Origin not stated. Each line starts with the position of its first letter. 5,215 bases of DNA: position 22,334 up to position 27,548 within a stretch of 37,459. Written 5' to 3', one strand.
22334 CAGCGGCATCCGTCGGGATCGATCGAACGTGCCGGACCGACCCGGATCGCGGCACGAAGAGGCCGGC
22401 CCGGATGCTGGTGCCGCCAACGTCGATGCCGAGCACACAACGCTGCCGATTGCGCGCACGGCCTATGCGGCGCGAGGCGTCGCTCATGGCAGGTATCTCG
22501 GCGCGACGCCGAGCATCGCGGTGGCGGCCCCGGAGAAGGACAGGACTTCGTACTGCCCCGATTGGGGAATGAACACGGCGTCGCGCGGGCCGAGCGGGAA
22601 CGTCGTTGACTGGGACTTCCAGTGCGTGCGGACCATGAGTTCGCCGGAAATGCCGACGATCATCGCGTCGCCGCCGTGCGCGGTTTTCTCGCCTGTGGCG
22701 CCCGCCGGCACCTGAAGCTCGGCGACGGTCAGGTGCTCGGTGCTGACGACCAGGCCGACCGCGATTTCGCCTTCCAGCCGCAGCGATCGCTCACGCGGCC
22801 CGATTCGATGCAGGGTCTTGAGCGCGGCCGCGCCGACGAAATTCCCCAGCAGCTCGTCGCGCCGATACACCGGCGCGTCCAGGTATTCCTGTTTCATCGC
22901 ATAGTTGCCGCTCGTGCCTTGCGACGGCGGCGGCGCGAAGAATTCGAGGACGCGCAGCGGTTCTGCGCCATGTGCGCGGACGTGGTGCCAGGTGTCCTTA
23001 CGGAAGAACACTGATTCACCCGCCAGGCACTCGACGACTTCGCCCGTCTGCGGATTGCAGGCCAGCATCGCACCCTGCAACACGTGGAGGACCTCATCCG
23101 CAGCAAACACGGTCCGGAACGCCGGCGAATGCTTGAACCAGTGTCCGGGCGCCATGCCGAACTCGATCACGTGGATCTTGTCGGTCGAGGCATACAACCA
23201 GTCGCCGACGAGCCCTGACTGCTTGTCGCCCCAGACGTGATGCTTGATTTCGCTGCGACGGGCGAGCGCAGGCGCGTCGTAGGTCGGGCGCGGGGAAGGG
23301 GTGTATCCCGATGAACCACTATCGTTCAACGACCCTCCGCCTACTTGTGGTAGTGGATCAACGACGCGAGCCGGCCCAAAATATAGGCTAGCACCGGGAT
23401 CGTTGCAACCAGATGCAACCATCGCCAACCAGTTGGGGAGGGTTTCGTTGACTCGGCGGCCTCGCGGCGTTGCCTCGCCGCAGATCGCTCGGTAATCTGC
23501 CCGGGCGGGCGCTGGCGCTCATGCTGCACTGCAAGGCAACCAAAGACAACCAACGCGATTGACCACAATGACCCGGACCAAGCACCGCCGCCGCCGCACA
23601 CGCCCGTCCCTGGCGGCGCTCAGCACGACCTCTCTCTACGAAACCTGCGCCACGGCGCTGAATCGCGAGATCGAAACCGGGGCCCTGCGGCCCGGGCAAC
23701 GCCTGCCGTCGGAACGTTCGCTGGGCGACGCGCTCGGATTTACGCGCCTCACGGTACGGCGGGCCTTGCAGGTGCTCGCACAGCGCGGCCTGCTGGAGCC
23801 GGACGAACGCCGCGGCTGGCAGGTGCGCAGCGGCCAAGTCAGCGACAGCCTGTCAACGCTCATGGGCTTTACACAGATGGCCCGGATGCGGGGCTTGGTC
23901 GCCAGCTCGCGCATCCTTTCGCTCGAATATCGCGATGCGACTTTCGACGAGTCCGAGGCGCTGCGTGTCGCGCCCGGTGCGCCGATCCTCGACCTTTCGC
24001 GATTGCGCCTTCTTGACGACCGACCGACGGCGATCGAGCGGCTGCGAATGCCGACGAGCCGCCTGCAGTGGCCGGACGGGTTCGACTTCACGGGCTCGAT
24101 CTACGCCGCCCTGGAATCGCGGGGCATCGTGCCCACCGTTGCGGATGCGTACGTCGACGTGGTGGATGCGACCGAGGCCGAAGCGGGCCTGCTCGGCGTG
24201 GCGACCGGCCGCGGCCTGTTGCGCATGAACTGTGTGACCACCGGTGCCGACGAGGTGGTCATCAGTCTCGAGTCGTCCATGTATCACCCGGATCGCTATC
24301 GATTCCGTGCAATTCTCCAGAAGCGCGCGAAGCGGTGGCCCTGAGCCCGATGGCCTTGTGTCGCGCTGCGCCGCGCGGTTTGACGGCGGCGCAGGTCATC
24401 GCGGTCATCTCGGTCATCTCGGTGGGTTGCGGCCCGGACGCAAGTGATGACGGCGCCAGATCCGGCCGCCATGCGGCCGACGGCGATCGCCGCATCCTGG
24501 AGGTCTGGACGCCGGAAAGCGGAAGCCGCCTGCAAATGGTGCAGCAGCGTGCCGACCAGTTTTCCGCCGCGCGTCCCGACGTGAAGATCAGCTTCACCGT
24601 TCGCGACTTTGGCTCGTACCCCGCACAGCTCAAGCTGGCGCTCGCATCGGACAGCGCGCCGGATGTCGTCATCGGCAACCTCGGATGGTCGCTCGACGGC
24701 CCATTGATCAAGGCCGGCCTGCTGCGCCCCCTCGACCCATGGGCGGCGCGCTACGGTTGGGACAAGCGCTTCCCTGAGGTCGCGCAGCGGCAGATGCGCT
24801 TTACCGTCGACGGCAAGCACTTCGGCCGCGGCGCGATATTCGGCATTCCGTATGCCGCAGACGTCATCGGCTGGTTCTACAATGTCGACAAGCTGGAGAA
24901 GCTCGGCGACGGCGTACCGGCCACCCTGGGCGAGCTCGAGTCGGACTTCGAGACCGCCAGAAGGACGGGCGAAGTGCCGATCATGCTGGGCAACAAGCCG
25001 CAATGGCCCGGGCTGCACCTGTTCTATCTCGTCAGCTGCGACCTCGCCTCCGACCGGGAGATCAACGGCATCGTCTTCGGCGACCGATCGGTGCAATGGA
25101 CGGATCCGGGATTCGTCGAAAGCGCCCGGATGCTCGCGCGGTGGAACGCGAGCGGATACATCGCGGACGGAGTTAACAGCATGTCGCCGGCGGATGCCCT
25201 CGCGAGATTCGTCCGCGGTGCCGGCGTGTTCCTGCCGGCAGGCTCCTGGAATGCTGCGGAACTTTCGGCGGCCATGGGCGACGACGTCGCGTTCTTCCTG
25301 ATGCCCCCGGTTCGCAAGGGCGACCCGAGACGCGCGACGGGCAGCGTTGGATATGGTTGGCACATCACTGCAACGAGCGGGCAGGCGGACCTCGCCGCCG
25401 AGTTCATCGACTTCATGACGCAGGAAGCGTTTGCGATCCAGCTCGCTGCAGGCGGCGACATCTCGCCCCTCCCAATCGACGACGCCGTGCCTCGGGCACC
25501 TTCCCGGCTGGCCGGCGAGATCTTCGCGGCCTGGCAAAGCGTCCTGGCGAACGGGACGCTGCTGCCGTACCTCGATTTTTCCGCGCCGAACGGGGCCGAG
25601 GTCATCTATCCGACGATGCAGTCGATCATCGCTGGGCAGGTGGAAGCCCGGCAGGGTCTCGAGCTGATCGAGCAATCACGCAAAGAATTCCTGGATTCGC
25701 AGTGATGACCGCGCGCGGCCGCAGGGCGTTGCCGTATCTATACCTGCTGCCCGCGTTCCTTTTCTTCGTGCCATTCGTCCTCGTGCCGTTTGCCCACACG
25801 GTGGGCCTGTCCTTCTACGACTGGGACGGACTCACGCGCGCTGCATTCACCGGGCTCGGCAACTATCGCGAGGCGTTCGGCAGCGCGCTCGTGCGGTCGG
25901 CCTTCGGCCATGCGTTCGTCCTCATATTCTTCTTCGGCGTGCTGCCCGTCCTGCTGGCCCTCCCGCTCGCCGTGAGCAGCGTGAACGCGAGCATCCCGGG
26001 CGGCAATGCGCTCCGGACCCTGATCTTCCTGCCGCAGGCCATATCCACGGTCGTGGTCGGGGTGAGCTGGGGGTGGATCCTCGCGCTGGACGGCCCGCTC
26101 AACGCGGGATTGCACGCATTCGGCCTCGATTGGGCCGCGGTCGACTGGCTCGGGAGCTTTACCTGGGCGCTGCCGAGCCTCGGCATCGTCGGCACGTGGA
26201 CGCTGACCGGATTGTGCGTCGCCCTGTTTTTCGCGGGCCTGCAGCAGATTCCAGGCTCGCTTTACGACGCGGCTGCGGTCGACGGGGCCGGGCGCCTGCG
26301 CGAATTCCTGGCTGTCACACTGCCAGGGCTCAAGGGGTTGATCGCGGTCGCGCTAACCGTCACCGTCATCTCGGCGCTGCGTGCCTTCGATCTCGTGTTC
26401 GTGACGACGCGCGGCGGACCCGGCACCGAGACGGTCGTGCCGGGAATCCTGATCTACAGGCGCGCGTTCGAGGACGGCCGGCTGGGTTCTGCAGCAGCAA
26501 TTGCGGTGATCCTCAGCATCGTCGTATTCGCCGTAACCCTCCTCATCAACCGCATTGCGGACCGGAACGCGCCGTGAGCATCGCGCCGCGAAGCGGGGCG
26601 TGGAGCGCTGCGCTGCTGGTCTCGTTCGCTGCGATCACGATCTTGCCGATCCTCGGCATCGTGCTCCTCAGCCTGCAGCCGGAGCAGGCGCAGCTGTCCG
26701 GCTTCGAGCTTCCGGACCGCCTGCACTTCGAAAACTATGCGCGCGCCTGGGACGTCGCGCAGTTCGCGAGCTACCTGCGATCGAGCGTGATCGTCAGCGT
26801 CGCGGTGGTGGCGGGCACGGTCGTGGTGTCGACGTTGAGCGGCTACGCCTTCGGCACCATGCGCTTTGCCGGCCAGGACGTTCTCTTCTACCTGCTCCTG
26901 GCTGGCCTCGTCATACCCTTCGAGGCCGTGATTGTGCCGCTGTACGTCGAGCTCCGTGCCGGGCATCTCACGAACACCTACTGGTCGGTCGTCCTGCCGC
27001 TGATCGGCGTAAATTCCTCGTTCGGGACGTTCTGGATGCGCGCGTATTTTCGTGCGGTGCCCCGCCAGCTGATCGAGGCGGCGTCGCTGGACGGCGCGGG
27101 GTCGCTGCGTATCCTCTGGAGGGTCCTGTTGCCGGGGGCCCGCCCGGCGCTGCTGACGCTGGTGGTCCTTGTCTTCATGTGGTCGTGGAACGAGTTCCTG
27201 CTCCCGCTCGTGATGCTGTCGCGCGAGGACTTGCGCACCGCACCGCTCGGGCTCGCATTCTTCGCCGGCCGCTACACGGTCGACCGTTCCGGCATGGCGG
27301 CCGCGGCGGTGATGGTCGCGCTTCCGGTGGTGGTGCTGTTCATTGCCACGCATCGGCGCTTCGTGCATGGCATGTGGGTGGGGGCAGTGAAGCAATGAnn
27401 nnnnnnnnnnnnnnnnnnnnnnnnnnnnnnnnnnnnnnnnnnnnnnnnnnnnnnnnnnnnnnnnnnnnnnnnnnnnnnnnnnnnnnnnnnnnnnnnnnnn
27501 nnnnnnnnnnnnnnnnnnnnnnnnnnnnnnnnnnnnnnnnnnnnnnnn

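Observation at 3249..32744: Candidate undescribed oxidative glycan-processing module: redox and metallo-enzymes built into a glucan utilisation locus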

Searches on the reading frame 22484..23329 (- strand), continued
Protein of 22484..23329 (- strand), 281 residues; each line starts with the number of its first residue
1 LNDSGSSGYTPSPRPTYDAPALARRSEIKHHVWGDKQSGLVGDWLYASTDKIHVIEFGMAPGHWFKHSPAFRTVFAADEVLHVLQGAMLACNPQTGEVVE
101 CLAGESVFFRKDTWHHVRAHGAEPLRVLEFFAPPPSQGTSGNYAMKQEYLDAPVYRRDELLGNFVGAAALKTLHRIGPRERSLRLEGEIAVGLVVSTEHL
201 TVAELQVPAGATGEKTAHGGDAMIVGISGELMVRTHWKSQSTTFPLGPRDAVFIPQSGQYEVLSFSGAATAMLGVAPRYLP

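Call 73: find_encoding_contigs(protein=P0357, flank=10000, max_places=1)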
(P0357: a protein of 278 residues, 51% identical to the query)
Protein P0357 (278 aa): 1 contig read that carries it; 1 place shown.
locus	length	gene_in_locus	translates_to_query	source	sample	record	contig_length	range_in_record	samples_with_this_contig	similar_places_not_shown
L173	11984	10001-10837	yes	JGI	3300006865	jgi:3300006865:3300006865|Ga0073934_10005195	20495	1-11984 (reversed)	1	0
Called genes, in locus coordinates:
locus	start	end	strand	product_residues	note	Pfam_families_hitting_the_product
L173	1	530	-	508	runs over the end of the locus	PF00221:Lyase_aromatic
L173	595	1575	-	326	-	PF01869:BcrAD_BadFG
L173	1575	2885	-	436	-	PF02056:Glyco_hydro_4, PF11975:Glyco_hydro_4C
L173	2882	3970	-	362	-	PF00005:ABC_tran, PF13304:AAA_21 (faint), PF08402:TOBE_2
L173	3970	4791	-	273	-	PF00528:BPD_transp_1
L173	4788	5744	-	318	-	PF00528:BPD_transp_1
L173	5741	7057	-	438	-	PF01547:SBP_bac_1, PF13416:SBP_bac_8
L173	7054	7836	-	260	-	PF00392:GntR, PF13545:HTH_Crp_2 (weak), PF25213:HVO_A0261_N (faint), PF08220:HTH_DeoR (weak), PF13551:HTH_29 (weak), PF07702:UTRA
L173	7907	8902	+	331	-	PF01380:SIS (faint)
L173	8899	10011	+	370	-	PF01408:GFO_IDH_MocA, PF02894:GFO_IDH_MocA_C, PF22725:GFO_IDH_MocA_C3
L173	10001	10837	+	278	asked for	PF07883:Cupin_2 (weak), PF05899:Cupin_3 (faint), PF07883:Cupin_2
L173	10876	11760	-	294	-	PF07837:FTCD_N, PF02971:FTCD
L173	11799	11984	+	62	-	?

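Call 81: search_protein_families(library=pfam, proteins=[L171:7160-9061:+], max_evalue=0.001)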
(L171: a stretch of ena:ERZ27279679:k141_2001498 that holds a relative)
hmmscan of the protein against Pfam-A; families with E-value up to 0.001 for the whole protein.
L171:7160-9061:+ (633 aa): 0 families

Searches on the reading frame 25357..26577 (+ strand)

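Call 6: search_protein_families(library=pfam, proteins=[window:25357-26577:+], max_evalue=0.01)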
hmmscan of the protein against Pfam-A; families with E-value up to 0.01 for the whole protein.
window:25357-26577:+ (406 aa): 1 family
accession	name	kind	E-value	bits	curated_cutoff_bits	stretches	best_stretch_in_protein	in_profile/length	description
PF00528.27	BPD_transp_1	-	2.9e-13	50.4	26.4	1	201-403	5-180/184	Binding-protein-dependent transport system inner membrane component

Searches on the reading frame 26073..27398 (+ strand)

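Call 6: search_protein_families(library=pfam, proteins=[window:26073-27398:+], max_evalue=0.01)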
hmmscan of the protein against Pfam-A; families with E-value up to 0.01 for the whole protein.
window:26073-27398:+ (441 aa): 1 family
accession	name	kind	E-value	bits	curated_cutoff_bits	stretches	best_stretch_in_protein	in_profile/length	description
PF00528.27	BPD_transp_1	-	4.3e-17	62.9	26.4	1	261-425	9-174/184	Binding-protein-dependent transport system inner membrane component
